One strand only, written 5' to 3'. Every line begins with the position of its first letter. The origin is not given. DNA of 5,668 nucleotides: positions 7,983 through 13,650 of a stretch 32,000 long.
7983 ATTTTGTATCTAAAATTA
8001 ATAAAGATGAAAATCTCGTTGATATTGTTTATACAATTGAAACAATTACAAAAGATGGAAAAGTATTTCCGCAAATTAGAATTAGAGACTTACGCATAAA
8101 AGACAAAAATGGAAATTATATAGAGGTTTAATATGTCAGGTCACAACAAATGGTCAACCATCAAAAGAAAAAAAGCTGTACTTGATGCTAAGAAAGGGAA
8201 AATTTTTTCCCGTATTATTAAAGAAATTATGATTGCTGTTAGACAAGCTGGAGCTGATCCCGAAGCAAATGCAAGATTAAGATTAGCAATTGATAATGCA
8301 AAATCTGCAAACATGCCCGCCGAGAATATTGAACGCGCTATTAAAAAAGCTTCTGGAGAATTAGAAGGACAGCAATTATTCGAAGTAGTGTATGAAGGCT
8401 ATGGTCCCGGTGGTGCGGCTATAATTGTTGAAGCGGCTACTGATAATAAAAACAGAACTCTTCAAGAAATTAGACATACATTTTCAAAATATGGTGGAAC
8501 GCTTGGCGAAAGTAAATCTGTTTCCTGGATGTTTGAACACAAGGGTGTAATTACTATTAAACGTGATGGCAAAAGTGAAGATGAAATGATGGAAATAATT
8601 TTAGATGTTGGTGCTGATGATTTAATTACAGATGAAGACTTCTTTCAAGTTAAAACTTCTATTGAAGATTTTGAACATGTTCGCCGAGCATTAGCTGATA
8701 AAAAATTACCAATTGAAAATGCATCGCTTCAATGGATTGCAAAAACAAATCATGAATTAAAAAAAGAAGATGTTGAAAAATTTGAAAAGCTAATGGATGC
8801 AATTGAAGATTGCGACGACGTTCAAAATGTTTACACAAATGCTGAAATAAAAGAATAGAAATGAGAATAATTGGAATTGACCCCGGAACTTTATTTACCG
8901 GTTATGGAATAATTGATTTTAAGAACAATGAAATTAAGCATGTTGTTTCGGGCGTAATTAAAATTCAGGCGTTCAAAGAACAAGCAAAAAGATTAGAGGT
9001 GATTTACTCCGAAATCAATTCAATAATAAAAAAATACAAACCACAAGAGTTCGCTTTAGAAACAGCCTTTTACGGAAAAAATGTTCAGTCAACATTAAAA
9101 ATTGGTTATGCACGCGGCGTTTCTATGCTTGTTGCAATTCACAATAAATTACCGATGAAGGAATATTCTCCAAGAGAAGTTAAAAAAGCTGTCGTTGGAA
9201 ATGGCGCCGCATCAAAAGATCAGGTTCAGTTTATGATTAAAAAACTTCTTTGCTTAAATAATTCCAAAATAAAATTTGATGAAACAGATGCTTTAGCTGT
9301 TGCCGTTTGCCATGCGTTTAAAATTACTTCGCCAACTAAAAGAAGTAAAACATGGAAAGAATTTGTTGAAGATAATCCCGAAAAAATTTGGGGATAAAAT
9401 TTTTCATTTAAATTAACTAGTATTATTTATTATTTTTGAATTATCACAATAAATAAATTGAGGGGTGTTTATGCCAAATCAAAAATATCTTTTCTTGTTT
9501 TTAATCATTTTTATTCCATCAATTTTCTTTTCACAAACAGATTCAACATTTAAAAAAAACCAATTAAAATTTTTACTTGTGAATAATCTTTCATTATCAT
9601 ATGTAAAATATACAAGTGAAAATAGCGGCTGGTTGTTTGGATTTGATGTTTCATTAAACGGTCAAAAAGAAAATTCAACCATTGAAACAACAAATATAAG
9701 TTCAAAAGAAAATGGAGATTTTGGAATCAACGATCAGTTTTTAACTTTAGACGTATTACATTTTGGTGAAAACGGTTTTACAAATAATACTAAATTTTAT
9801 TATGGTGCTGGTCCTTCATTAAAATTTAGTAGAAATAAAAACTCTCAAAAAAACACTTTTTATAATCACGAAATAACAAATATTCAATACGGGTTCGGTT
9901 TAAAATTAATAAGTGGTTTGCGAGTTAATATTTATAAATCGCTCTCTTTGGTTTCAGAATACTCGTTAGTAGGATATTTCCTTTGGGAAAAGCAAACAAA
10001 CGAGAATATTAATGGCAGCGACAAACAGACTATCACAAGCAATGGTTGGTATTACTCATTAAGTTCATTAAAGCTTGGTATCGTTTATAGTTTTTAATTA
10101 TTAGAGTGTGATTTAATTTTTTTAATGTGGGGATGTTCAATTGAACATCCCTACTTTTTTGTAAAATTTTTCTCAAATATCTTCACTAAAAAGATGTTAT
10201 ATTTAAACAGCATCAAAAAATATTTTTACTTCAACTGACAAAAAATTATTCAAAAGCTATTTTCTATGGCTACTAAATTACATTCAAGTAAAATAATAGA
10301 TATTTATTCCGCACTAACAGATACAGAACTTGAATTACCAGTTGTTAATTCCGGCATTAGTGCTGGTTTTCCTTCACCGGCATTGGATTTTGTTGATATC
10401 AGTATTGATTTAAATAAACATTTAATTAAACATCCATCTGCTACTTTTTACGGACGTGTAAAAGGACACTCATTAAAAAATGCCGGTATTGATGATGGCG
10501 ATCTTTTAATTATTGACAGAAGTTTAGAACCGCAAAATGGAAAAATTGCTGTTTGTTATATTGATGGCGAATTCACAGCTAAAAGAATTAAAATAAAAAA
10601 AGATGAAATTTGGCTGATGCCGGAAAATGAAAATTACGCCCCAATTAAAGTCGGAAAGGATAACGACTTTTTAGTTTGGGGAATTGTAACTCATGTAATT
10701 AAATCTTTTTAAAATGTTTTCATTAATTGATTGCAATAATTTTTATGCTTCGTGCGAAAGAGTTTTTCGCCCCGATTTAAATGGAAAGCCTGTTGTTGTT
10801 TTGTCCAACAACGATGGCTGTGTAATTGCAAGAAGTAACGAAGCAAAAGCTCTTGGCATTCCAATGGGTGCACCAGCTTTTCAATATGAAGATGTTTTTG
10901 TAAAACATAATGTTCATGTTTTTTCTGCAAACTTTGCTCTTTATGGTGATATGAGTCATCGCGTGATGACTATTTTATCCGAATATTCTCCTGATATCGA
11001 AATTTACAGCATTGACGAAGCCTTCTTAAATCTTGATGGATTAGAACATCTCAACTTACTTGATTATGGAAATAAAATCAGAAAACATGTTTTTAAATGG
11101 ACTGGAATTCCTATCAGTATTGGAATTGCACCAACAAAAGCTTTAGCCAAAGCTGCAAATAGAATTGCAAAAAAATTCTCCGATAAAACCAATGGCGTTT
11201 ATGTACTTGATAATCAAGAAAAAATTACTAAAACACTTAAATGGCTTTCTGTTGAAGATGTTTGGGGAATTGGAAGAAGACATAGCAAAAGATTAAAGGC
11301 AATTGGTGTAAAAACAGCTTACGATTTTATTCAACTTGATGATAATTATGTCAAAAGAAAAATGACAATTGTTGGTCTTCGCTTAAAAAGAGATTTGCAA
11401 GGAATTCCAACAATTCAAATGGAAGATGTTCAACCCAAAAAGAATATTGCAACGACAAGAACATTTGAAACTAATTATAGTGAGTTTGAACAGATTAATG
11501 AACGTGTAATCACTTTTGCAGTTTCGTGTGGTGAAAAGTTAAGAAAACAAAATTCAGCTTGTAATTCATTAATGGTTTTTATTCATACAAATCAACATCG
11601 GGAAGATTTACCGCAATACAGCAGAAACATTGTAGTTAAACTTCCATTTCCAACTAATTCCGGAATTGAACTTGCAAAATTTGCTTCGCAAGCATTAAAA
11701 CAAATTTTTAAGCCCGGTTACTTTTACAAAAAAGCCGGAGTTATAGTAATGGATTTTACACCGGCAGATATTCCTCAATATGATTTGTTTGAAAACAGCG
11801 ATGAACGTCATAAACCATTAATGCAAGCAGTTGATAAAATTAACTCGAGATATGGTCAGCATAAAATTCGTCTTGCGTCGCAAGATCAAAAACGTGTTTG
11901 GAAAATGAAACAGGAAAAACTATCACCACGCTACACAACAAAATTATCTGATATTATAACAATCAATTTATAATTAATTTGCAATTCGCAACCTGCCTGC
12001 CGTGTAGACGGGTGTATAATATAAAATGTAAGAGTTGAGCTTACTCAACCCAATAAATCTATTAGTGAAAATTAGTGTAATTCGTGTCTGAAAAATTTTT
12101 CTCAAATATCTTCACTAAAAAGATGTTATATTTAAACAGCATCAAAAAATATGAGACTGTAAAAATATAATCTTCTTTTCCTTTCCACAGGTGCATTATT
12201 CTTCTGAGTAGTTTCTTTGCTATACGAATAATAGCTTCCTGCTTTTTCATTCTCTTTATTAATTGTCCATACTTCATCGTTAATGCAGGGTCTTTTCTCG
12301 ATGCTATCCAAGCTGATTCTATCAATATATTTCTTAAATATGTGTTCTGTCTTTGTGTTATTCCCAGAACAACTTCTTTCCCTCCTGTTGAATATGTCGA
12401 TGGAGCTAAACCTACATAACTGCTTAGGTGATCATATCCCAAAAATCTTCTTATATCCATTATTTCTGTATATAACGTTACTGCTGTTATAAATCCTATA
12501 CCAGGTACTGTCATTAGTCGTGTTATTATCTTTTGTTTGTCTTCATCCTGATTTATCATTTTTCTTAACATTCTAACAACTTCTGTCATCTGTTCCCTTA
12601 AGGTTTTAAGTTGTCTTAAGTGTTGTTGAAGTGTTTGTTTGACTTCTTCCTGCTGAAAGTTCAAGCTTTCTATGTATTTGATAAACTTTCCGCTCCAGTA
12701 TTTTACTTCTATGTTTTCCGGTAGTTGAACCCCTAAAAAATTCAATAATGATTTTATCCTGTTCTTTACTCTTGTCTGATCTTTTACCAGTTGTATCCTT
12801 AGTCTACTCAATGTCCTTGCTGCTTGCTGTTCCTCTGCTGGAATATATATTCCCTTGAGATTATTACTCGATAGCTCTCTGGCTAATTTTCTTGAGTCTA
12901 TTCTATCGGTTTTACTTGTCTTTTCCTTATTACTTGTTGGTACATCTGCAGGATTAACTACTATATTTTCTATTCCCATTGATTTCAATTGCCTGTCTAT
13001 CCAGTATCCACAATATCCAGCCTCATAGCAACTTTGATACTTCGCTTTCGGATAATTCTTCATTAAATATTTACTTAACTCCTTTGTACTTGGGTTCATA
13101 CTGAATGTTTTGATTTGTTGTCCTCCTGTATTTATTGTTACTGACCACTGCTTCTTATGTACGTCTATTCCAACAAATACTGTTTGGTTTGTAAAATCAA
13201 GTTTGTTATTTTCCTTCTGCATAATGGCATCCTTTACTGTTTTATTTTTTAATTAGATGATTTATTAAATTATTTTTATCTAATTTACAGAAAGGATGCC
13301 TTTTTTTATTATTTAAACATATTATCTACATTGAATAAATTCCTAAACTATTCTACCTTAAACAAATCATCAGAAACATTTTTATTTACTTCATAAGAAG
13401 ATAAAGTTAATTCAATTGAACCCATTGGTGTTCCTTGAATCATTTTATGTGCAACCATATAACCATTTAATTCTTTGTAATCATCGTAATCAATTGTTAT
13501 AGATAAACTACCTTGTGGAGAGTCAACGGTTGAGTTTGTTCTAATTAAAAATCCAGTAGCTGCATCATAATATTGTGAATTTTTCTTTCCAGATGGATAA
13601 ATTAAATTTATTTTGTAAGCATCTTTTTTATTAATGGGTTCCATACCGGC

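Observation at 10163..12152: Perfect 61-bp direct repeat brackets the umuD-umuC operon, with the second copy abutting an IS110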

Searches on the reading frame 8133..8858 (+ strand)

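Call 4: search_protein_families(library=pfam, proteins=[window:8133-8858:+])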
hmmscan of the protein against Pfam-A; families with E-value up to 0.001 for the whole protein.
window:8133-8858:+ (241 aa): 2 families
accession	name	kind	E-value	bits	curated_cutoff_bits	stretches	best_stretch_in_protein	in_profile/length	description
PF01709.26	Transcrip_reg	-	5.6e-61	205.4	27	1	84-237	3-160/160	TACO1/YebC second and third domain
PF20772.2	TACO1_YebC_N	-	2.2e-31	108.6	36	1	5-76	1-73/73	TACO1/YebC protein N-terminal domain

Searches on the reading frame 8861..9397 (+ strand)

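Call 4: search_protein_families(library=pfam, proteins=[window:8861-9397:+])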
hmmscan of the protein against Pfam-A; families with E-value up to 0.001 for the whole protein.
window:8861-9397:+ (178 aa): 1 family
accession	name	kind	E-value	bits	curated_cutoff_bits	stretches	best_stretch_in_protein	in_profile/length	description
PF02075.23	RuvC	-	7.6e-47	159.4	22.2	1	3-151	1-148/148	Crossover junction endodeoxyribonuclease RuvC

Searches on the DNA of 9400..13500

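Call 9: search_rna_families(source=window, start=9400, end=13500, threshold=evalue, max_evalue=1)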
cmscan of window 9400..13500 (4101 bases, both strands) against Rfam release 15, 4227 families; matches with E-value up to 1: 1.
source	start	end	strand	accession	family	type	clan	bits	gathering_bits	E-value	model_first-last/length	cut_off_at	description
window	11903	11955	-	RF01404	PinT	Gene; sRNA;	-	20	60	0.94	1-76/76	no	PinT (STnc440) Hfq binding RNA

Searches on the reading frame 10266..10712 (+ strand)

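Call 4: search_protein_families(library=pfam, proteins=[window:10266-10712:+])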
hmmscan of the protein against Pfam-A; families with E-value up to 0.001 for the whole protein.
window:10266-10712:+ (148 aa): 1 family
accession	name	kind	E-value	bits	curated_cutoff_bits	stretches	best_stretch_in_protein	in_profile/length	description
PF00717.28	Peptidase_S24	-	9.1e-28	96.7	23.3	1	25-141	1-115/116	Peptidase S24-like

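Call 36: search_protein_families(library=ncbifam, proteins=[window:10266-10712:+])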
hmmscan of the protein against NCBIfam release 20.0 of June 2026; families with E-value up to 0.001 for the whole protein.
window:10266-10712:+ (148 aa): 3 families
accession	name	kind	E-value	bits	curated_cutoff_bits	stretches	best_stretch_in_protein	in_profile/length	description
NF007621.2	PRK10276.1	subfamily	6.6e-48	161.5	110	1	32-146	1-115/115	translesion error-prone DNA polymerase V autoproteolytic subunit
NF051876.1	transXXX_HumD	equivalog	2.8e-23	82.3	120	1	34-146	2-116/129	HumD family translesion DNA polymerase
TIGR00498.1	lexA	equivalog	1.3e-22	80.4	110.95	1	11-147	66-201/203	transcriptional repressor LexA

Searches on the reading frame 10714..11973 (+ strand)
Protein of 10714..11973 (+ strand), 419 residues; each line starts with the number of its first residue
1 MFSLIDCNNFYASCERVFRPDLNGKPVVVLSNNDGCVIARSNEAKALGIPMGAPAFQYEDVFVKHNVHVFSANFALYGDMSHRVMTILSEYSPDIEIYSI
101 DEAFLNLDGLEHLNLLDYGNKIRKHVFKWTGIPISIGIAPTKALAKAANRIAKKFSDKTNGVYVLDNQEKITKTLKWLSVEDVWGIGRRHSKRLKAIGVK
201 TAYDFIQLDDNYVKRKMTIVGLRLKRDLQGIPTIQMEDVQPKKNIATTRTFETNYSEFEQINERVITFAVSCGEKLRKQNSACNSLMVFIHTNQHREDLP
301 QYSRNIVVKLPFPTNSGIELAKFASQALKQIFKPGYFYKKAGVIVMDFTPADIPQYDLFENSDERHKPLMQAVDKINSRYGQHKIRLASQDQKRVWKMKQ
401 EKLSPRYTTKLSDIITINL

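Call 4: search_protein_families(library=pfam, proteins=[window:10714-11973:+])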
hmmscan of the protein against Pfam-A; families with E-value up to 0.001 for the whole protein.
window:10714-11973:+ (419 aa): 3 families
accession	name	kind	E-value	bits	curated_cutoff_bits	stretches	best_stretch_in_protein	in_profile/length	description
PF00817.25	IMS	-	3.1e-41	141.2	23.2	1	5-149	1-147/148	impB/mucB/samB family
PF13438.11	DUF4113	-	5.4e-22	78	24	1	368-417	2-51/51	Domain of unknown function (DUF4113)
PF11799.13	IMS_C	-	1.8e-20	73.8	20.7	1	242-358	1-109/109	impB/mucB/samB family C-terminal domain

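Call 59: find_encoding_contigs(protein=window:10714-11970:+, flank=6000, max_places=8)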
Protein window:10714-11970:+ (419 aa): no gene with exactly this product is on record in the collection.

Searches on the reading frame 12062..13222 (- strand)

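Call 4: search_protein_families(library=pfam, proteins=[window:12062-13222:-])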
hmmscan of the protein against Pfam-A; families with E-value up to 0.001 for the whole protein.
window:12062-13222:- (386 aa): 2 families
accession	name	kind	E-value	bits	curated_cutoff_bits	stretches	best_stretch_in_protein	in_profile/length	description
PF02371.22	Transposase_20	-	6.5e-21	74.9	21.3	1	234-315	2-83/87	Transposase IS116/IS110/IS902 family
PF01548.23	DEDD_Tnp_IS110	-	1.1e-18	68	29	1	17-161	1-151/155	Transposase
